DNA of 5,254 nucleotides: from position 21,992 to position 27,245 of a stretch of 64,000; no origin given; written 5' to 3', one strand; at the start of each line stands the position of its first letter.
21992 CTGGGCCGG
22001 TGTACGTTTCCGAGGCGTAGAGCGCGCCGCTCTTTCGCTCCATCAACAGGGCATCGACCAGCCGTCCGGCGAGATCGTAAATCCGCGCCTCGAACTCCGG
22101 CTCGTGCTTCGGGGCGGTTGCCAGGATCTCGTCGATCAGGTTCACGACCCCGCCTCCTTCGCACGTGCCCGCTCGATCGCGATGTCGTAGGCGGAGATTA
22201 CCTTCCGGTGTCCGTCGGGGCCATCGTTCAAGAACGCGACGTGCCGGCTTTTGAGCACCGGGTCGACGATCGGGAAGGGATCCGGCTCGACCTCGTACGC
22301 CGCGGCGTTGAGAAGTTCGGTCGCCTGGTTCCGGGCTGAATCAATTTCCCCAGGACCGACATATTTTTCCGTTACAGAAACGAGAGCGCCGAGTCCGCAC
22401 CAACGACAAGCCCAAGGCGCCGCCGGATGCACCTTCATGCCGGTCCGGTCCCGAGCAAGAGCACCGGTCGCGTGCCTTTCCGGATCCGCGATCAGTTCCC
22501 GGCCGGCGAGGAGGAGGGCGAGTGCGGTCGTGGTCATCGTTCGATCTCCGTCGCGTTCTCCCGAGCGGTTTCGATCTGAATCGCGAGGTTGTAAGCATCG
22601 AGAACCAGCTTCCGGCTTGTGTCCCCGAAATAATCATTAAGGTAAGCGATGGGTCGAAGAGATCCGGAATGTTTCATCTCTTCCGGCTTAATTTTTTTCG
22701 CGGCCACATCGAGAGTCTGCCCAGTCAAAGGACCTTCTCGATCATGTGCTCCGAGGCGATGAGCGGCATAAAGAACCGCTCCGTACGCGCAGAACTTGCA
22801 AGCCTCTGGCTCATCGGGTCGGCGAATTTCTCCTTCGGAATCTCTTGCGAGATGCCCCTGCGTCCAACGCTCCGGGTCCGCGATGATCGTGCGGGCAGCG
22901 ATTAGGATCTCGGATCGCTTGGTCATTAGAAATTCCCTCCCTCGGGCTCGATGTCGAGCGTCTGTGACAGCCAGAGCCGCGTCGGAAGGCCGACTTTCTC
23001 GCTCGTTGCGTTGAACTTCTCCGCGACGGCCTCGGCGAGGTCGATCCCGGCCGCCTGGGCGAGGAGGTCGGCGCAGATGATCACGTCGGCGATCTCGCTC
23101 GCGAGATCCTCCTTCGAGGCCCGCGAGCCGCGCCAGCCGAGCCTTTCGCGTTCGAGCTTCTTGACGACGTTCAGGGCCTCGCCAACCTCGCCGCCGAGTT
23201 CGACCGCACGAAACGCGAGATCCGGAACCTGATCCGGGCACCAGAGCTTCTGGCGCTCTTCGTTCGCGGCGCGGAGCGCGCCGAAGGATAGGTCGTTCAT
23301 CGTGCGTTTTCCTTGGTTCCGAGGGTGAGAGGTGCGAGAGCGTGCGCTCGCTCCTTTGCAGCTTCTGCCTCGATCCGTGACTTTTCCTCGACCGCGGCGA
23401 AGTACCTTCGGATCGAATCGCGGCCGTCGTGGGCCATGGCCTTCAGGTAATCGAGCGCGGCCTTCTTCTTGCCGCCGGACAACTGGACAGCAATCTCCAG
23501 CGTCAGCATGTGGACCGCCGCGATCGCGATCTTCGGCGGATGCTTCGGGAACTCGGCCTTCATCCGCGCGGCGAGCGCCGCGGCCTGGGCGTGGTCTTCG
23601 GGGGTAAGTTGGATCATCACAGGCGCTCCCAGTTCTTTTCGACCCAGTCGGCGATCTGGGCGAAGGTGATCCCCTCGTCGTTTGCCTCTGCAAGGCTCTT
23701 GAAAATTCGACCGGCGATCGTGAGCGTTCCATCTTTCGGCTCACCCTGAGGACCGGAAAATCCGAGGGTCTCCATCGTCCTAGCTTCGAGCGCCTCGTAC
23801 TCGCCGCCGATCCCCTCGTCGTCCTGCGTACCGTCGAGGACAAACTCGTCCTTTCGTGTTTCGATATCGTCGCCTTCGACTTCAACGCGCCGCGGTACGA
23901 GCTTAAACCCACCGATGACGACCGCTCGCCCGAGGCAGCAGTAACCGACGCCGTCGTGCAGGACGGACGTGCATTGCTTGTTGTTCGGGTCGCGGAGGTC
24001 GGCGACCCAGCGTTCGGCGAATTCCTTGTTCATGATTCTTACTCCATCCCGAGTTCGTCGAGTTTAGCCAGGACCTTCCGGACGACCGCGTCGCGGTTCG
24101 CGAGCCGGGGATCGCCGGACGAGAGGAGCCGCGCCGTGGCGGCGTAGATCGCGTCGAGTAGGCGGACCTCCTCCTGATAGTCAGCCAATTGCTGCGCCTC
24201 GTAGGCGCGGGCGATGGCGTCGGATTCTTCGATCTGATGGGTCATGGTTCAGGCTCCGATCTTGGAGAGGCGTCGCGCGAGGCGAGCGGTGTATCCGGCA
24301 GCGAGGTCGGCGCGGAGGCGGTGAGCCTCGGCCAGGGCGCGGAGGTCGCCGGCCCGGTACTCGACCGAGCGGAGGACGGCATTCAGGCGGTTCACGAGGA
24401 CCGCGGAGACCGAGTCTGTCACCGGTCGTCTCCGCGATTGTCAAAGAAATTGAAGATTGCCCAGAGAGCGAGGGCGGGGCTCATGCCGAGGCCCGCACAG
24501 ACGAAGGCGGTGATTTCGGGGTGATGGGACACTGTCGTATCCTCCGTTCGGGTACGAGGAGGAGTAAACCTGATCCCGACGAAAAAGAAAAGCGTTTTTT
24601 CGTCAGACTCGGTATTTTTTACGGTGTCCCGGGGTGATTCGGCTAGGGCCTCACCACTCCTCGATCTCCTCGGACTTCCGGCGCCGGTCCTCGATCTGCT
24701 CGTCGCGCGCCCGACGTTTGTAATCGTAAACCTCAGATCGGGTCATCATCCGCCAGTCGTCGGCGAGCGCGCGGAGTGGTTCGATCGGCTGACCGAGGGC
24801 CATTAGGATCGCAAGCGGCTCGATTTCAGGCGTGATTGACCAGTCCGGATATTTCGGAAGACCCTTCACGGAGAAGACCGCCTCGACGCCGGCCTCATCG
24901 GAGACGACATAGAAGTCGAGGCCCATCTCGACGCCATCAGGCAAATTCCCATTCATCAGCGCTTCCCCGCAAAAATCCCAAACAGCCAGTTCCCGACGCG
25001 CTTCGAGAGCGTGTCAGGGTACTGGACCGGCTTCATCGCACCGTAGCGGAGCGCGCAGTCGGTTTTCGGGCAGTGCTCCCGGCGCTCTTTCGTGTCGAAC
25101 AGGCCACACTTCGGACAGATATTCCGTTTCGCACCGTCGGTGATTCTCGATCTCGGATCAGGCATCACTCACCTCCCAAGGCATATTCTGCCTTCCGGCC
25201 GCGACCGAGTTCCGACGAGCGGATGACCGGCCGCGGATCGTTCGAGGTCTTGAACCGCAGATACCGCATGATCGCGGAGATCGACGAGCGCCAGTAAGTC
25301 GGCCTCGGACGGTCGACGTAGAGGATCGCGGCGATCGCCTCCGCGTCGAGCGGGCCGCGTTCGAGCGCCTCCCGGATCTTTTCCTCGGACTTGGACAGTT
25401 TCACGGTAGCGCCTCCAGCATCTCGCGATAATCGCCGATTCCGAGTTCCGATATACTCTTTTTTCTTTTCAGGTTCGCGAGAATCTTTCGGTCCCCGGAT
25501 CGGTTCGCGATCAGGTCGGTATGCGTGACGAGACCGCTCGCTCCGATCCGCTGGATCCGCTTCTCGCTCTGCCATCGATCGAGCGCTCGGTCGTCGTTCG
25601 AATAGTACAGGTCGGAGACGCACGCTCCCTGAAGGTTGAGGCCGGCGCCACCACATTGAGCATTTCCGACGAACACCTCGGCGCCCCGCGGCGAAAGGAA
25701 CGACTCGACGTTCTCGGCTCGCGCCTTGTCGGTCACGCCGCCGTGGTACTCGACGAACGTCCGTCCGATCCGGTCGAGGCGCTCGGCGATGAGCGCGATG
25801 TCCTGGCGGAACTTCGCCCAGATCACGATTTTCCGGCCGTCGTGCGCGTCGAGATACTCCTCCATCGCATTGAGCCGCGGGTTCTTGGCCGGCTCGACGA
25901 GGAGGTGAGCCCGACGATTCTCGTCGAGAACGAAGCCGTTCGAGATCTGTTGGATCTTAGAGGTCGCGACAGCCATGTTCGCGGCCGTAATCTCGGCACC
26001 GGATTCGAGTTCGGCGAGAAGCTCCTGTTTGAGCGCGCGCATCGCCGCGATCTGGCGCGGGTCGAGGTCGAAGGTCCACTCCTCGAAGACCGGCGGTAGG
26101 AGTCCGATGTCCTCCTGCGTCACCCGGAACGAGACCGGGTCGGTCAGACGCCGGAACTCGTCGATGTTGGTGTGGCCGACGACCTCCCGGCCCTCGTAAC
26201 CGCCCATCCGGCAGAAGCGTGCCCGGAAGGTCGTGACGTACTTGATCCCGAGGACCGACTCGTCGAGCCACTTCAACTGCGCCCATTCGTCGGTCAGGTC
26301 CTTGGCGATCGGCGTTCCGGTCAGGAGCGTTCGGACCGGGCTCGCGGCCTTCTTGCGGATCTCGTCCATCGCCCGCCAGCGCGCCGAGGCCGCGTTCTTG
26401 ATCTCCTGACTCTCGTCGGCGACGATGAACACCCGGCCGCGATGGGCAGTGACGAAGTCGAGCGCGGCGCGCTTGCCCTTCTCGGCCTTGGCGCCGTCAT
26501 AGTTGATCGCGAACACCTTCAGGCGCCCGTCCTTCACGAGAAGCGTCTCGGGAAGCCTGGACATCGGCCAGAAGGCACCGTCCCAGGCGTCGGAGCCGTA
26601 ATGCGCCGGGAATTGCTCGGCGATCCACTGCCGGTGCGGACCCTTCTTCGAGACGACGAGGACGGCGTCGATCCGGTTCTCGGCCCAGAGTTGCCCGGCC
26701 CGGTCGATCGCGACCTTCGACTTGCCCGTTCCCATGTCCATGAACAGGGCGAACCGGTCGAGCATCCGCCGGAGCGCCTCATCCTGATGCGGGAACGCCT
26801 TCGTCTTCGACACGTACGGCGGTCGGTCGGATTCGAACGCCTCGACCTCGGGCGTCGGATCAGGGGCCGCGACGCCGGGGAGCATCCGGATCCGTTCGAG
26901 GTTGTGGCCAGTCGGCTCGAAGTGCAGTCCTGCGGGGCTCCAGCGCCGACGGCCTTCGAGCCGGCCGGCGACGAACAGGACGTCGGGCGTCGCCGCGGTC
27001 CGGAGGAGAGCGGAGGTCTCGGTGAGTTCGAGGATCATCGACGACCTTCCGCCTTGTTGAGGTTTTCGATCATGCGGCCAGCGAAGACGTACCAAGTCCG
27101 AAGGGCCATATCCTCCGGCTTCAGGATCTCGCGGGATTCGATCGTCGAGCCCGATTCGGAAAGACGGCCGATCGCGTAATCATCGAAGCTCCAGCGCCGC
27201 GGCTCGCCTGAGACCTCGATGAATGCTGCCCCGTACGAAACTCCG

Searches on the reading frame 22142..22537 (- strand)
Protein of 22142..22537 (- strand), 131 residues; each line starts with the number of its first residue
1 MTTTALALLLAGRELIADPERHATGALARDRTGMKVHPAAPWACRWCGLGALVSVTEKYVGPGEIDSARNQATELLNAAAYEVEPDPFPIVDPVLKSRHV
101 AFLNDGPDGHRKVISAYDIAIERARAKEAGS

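Call 93: search_protein_families(library=pfam, proteins=[window:22142-22537:-], max_evalue=0.01)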
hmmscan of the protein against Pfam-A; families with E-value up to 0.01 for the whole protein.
window:22142-22537:- (131 aa): 1 family
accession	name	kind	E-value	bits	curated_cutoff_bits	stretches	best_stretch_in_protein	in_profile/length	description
PF19698.5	DUF6197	-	1.9e-08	35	24.6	1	2-123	3-111/111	Family of unknown function (DUF6197)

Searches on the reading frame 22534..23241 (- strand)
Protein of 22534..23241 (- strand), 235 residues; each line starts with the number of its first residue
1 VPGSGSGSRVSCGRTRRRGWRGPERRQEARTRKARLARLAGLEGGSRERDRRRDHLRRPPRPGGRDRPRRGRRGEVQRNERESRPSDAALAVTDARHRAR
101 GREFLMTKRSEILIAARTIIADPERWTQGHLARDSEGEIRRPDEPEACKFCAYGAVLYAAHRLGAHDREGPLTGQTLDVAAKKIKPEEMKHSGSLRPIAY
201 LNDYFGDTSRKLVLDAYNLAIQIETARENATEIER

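Call 93: search_protein_families(library=pfam, proteins=[window:22534-23241:-], max_evalue=0.01)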
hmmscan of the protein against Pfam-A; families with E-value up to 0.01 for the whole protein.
window:22534-23241:- (235 aa): 1 family
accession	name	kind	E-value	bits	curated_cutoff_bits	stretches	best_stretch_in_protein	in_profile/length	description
PF19698.5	DUF6197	-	2.5e-11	44.3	24.6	1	109-221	6-109/111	Family of unknown function (DUF6197)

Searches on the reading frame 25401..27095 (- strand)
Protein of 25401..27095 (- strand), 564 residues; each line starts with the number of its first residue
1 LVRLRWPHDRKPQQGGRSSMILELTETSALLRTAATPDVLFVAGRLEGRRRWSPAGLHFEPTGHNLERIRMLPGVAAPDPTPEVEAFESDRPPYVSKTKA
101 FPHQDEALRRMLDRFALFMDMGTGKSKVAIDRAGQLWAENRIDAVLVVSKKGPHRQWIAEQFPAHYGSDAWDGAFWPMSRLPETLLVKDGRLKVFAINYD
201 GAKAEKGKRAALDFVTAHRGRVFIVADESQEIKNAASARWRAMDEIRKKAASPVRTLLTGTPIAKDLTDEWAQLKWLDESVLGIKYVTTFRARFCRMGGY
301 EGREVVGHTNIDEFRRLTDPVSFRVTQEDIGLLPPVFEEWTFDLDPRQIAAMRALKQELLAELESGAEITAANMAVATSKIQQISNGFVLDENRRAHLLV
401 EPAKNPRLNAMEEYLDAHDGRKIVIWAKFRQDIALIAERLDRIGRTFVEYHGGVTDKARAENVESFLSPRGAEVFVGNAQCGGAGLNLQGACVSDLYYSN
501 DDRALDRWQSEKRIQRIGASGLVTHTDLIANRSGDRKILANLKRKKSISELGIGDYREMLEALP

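Call 53: find_related_loci(query=window:25401-27095:-, collection=viral_contigs, flank=4000)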
Query window:25401-27095:- (564 aa) in viral_contigs; peptide patterns used: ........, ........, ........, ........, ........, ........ (x = any residue, [..] = any of these).
10 stretches matched a pattern; 9 encode a relative of the query (tblastn E <= 1e-3); 9 distinct loci.
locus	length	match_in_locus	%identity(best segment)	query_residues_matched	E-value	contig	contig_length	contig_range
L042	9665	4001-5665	75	9-564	0e+0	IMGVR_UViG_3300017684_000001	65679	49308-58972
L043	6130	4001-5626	51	20-555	2e-176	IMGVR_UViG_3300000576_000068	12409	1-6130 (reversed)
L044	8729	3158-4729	46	30-554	3e-148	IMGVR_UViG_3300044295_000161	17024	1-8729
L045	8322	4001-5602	46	20-551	2e-145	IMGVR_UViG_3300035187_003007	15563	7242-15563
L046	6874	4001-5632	47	20-560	5e-149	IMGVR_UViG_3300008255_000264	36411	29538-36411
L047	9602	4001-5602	46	20-551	2e-145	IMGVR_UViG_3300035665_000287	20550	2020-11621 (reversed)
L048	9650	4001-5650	42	20-563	5e-130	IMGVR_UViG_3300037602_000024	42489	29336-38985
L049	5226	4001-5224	46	20-421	6e-106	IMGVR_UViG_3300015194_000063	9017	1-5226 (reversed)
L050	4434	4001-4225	35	336-411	6e-4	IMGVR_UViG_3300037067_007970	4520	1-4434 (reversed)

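Call 59: search_protein_families(library=pfam, proteins=[window:25401-27095:-])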
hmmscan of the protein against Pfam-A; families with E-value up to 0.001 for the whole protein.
window:25401-27095:- (564 aa): 2 families
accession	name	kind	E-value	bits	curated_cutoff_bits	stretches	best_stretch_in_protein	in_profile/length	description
PF00176.29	SNF2-rel_dom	-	9.9e-08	31.9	24.9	1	118-353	23-250/290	SNF2-related domain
PF00271.37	Helicase_C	-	4e-06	27.5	23.5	1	408-518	3-104/110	Helicase conserved C-terminal domain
